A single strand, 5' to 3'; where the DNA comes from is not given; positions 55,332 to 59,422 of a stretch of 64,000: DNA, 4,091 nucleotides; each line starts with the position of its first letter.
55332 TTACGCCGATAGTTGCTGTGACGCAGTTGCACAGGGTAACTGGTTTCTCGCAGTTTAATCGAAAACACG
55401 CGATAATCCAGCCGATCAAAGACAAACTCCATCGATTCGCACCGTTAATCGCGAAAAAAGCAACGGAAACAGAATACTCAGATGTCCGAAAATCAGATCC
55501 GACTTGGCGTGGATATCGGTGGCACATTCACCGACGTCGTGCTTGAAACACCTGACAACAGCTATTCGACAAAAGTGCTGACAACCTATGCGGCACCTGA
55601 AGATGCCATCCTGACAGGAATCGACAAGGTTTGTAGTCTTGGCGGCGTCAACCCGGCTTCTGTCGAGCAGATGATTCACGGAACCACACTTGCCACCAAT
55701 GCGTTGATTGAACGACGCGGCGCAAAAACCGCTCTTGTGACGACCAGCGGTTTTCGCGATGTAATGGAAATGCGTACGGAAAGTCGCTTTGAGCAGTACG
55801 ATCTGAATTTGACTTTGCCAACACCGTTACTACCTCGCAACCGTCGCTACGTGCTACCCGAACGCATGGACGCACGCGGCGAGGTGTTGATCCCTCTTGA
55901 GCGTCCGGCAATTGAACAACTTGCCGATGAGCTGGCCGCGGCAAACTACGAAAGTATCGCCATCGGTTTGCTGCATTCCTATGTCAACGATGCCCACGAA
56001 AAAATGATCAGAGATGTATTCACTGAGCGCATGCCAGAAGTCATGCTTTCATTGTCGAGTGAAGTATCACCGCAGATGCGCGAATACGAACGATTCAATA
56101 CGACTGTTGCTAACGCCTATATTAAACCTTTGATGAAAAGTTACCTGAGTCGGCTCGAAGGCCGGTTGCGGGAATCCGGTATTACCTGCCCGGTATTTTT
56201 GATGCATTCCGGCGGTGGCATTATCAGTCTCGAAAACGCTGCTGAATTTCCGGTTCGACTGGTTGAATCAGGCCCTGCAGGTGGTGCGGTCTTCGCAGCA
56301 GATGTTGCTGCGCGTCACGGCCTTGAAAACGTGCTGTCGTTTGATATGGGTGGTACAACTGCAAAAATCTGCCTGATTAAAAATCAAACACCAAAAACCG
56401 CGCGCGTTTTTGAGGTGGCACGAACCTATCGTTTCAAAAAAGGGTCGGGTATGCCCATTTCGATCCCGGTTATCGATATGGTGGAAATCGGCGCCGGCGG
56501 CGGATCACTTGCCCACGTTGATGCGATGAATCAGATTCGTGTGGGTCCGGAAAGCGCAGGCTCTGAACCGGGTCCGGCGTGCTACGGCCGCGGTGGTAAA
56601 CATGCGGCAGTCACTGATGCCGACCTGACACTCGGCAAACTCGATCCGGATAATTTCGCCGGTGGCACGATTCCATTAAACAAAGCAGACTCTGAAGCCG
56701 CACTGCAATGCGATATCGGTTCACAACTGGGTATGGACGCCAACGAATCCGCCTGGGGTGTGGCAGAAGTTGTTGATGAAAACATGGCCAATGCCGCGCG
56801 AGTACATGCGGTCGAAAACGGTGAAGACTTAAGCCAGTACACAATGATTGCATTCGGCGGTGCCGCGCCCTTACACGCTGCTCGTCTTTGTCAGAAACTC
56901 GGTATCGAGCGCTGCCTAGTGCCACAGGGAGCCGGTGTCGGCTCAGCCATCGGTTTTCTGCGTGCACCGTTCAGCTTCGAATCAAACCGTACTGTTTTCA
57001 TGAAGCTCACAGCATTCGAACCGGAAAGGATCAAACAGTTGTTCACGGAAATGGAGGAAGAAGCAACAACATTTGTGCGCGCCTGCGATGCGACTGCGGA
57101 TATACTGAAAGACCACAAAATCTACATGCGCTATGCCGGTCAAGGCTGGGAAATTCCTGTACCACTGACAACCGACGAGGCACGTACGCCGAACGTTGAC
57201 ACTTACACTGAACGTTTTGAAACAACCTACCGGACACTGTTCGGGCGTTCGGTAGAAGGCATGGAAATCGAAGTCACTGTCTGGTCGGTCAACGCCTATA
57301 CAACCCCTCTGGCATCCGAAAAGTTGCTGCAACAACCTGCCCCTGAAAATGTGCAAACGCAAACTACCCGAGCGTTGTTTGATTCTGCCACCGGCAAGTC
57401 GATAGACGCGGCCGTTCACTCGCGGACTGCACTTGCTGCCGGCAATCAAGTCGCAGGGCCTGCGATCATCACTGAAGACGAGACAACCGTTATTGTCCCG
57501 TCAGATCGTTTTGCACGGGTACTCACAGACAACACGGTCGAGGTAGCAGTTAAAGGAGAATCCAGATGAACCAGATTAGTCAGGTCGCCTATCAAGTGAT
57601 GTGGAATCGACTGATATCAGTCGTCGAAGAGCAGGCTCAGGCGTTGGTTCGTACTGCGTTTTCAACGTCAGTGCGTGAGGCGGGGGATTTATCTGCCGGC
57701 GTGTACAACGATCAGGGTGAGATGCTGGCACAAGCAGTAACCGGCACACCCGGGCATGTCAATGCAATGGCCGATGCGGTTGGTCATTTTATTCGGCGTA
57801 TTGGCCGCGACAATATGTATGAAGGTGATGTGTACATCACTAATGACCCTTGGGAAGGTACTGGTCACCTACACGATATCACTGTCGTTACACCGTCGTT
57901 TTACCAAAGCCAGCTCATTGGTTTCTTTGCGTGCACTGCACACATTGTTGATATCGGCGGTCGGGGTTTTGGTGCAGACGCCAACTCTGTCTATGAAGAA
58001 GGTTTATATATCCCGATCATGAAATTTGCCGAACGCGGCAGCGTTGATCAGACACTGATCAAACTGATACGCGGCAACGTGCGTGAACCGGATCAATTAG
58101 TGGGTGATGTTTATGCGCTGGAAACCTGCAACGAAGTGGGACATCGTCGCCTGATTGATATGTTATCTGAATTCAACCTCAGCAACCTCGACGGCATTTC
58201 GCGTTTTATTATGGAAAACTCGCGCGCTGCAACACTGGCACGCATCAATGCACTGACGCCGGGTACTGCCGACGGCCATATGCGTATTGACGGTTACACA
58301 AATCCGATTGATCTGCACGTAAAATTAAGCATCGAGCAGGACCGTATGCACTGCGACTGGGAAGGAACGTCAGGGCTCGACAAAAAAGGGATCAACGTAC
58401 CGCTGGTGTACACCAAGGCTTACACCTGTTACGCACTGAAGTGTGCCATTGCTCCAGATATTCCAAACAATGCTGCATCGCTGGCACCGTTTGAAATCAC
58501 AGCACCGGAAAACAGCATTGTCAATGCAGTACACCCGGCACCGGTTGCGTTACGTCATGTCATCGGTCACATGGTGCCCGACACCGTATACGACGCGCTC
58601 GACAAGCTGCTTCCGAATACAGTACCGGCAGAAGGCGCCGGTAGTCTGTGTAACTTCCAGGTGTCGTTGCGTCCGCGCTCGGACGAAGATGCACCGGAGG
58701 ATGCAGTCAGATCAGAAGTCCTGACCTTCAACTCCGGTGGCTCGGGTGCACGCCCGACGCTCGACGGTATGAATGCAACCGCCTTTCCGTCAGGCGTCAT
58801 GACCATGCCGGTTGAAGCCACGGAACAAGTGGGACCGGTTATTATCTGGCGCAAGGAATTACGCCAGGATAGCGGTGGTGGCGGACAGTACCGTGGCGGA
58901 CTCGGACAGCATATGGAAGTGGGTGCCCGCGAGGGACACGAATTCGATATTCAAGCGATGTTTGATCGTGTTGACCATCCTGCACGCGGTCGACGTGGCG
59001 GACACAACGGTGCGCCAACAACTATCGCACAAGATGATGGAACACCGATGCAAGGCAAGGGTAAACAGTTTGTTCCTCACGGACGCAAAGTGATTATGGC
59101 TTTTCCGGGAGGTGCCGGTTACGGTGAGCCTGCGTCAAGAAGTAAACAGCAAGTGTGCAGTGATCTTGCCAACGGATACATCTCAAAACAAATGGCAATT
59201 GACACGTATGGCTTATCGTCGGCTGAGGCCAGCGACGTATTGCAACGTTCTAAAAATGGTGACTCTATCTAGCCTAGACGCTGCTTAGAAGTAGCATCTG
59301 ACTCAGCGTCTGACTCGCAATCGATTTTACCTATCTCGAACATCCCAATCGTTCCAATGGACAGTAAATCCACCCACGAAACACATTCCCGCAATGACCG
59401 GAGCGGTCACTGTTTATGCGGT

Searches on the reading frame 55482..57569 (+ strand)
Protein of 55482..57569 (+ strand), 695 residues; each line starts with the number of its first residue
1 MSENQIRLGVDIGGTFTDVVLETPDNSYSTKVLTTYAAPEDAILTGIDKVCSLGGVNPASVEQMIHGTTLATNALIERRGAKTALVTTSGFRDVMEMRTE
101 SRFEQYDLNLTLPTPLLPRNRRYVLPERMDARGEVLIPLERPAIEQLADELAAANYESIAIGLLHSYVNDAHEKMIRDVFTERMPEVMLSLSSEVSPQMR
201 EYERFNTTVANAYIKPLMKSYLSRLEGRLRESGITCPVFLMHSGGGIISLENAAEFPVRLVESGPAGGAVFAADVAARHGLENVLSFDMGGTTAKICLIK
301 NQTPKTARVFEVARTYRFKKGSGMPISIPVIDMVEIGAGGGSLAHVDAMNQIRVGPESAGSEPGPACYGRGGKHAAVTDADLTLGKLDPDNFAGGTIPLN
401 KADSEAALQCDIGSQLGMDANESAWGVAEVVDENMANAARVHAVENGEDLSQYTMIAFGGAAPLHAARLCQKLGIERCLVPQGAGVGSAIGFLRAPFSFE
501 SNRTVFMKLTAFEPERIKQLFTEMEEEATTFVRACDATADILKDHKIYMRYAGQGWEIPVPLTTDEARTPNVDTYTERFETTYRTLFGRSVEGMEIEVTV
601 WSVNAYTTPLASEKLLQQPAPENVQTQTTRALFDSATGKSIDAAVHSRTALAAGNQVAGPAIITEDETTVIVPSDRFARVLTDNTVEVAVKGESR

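Call 11: search_protein_families(library=pfam, proteins=[window:55482-57569:+], max_evalue=0.001)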
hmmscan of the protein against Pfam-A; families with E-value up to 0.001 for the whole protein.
window:55482-57569:+ (695 aa): 3 families
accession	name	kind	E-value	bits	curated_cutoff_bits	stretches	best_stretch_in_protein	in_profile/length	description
PF01968.24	Hydantoinase_A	-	9.4e-84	281.5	22.9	1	204-497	1-287/291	Hydantoinase/oxoprolinase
PF05378.19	Hydant_A_N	-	8e-47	159.7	25.2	1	7-182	1-174/176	Hydantoinase/oxoprolinase N-terminal region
PF19278.4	Hydant_A_C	-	2.6e-14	53.5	21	1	516-676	13-178/193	Hydantoinase/oxoprolinase C-terminal domain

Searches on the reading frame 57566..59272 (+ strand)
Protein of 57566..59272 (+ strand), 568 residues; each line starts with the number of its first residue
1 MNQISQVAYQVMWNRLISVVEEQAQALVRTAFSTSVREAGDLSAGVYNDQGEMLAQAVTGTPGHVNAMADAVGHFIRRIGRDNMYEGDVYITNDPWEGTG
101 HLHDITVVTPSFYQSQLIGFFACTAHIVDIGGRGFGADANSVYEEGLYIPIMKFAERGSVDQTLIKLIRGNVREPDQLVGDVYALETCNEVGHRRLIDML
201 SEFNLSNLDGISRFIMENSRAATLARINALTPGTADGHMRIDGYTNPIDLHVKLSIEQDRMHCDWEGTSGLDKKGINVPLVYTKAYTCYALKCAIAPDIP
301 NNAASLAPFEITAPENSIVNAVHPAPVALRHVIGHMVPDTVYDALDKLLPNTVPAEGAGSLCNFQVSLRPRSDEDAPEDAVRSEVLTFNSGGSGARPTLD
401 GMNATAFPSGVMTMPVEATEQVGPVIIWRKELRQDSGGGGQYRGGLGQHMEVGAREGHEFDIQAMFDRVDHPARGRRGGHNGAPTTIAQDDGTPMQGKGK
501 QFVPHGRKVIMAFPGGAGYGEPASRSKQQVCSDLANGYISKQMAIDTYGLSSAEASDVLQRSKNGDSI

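Call 11: search_protein_families(library=pfam, proteins=[window:57566-59272:+], max_evalue=0.001)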
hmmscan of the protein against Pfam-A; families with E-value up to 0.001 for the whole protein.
window:57566-59272:+ (568 aa): 1 family
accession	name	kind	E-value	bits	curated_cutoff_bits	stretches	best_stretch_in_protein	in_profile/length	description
PF02538.19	Hydantoinase_B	-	1.9e-140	469.2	26.8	1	6-522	2-519/519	Hydantoinase B/oxoprolinase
